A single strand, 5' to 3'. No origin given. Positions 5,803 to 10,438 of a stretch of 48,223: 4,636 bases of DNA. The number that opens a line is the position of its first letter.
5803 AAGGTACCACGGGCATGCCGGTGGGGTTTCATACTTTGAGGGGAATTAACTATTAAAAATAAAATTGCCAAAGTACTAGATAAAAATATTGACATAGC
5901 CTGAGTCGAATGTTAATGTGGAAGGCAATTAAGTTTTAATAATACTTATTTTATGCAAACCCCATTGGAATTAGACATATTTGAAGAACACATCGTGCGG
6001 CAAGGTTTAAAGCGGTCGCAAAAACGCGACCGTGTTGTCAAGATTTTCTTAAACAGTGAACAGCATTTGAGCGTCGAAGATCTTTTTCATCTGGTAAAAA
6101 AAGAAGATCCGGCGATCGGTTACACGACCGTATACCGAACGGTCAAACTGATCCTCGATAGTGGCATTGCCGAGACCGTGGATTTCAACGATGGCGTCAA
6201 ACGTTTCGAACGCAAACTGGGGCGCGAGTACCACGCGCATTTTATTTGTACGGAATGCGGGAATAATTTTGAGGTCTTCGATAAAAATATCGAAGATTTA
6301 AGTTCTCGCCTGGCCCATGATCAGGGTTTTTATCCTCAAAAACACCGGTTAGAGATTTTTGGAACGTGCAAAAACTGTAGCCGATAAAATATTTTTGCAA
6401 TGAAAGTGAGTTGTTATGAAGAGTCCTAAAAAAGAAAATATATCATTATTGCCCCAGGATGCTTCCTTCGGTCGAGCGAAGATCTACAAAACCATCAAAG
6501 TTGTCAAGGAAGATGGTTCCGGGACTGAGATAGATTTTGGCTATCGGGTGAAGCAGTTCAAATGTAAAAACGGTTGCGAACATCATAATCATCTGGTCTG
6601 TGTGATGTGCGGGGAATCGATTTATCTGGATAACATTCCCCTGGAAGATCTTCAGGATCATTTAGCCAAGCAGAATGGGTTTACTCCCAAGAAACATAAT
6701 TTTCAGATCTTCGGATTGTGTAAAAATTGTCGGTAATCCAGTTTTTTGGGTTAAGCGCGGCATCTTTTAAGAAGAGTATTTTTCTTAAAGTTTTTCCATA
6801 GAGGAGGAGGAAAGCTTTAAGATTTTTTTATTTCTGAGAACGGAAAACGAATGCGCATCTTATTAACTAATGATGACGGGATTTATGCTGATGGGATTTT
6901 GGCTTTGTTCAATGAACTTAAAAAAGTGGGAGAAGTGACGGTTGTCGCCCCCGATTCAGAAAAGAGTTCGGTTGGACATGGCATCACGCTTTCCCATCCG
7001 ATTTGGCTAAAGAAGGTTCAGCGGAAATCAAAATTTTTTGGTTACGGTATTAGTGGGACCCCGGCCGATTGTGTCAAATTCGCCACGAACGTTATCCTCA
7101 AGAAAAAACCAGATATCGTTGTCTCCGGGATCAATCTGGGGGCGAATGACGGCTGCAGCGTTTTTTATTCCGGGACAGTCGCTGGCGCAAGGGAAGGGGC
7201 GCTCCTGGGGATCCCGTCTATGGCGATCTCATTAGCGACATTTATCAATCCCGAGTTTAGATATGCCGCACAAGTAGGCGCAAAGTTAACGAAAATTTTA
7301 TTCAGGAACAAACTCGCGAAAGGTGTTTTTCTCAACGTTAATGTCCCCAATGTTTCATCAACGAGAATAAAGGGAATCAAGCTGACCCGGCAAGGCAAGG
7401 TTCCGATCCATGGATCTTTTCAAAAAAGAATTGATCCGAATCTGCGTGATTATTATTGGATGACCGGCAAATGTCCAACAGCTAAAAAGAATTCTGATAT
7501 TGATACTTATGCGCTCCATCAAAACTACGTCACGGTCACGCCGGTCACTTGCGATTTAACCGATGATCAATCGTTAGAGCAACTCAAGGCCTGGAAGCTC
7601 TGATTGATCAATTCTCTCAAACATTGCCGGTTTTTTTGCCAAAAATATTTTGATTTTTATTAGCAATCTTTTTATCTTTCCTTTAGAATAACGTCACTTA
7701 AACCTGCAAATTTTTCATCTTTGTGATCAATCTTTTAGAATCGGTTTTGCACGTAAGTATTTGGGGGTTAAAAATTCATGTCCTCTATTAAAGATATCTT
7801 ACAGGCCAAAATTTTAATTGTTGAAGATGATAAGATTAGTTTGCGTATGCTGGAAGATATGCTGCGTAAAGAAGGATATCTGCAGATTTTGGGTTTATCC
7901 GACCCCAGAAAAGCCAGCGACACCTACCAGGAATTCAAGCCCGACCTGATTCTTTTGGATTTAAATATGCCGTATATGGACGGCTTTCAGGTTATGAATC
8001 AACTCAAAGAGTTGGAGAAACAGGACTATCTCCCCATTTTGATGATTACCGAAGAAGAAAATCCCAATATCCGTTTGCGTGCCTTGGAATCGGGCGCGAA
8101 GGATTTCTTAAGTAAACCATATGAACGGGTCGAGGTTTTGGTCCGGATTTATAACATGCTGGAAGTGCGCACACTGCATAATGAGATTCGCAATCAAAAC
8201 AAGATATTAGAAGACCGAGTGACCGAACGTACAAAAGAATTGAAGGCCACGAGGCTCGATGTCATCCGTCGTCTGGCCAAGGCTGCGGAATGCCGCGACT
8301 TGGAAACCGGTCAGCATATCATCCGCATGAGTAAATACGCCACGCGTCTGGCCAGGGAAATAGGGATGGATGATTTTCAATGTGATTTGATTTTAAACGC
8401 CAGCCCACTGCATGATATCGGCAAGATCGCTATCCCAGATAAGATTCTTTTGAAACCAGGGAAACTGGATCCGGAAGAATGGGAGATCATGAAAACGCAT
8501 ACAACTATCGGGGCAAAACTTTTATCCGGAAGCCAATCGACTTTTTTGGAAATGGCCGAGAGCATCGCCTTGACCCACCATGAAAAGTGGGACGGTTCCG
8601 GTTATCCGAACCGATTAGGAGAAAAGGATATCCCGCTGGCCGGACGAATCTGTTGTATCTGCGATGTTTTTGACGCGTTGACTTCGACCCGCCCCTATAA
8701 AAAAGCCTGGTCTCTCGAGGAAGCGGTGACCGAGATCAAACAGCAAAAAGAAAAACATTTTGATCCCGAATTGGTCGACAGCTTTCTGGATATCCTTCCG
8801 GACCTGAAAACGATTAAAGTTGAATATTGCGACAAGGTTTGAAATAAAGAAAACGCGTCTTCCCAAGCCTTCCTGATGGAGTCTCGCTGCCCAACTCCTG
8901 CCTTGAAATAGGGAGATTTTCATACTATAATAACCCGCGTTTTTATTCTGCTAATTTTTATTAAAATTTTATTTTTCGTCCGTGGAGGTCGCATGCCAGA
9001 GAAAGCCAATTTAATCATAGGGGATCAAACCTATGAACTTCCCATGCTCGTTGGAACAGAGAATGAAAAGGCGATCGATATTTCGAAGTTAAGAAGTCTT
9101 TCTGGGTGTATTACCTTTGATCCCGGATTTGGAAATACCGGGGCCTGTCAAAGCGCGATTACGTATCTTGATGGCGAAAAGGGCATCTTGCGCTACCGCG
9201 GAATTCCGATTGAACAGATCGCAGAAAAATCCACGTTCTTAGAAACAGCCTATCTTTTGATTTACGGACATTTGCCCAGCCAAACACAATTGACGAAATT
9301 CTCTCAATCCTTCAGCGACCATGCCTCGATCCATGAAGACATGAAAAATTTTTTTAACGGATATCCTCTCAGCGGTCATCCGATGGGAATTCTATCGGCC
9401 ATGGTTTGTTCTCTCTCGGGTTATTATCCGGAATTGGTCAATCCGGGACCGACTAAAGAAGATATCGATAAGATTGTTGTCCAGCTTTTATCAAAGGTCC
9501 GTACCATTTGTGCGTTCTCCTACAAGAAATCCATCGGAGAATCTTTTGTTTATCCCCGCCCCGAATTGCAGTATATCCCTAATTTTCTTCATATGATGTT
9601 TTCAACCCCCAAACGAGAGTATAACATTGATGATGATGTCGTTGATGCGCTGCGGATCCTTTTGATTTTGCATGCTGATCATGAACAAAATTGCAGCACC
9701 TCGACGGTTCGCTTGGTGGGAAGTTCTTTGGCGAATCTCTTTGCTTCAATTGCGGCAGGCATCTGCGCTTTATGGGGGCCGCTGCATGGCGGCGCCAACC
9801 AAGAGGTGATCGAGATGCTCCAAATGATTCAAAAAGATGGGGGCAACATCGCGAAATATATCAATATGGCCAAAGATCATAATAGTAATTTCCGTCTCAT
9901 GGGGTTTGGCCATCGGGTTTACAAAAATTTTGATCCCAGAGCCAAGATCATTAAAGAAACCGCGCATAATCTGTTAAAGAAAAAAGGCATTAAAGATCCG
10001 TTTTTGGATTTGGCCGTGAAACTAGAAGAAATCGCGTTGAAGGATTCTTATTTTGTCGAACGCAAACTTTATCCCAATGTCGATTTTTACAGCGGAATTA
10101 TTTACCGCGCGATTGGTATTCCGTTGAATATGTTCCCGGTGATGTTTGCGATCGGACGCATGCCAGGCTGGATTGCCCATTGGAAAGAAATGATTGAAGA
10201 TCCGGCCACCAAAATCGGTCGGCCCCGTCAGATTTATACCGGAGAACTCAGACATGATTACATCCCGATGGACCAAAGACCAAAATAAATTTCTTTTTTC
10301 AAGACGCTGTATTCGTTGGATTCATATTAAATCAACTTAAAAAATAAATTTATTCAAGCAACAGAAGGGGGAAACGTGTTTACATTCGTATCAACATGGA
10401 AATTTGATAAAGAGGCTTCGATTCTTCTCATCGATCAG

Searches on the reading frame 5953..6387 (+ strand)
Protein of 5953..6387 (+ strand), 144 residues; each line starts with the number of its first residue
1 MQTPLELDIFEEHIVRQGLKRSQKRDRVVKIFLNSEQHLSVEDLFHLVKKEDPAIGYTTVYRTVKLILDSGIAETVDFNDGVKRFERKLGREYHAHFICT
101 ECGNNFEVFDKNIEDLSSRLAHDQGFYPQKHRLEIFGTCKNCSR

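Call 75: search_protein_families(library=pfam, proteins=[window:5953-6387:+], max_evalue=0.001)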
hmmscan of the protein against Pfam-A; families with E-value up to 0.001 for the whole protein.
window:5953-6387:+ (144 aa): 1 family
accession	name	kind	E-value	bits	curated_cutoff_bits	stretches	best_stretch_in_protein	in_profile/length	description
PF01475.25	FUR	-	7.7e-31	107.2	23.1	1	17-135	2-120/121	Ferric uptake regulator family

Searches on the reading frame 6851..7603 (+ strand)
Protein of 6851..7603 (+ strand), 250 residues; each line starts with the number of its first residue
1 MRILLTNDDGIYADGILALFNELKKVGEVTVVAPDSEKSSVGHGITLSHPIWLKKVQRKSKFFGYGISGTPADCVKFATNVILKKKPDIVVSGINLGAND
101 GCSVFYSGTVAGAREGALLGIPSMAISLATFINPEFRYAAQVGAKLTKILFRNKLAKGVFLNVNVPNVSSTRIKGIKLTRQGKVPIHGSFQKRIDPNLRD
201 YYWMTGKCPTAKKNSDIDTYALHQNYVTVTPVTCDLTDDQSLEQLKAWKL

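Call 75: search_protein_families(library=pfam, proteins=[window:6851-7603:+], max_evalue=0.001)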
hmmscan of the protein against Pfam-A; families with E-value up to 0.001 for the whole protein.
window:6851-7603:+ (250 aa): 1 family
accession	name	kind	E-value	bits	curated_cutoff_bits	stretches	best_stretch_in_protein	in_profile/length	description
PF01975.23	SurE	-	9.4e-62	208.6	22.1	1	3-183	1-184/189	Survival protein SurE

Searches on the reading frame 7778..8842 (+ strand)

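Call 75: search_protein_families(library=pfam, proteins=[window:7778-8842:+], max_evalue=0.001)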
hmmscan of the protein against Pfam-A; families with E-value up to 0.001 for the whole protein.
window:7778-8842:+ (354 aa): 3 families
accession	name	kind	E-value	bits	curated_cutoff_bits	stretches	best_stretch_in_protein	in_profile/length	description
PF13487.12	HD_5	-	1.8e-35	122.6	27.2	1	171-332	8-170/170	HD domain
PF00072.30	Response_reg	-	5.3e-27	94.6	30.2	1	12-123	1-109/111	Response regulator receiver domain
PF01966.28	HD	-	3.2e-20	73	22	1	178-300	2-115/116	HD domain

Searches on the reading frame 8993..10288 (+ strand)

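Call 75: search_protein_families(library=pfam, proteins=[window:8993-10288:+], max_evalue=0.001)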
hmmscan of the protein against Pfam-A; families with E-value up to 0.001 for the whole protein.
window:8993-10288:+ (431 aa): 1 family
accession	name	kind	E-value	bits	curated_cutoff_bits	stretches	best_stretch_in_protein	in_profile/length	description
PF00285.26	Citrate_synt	-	2.3e-135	451.7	27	1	45-412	1-357/357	Citrate synthase, C-terminal domain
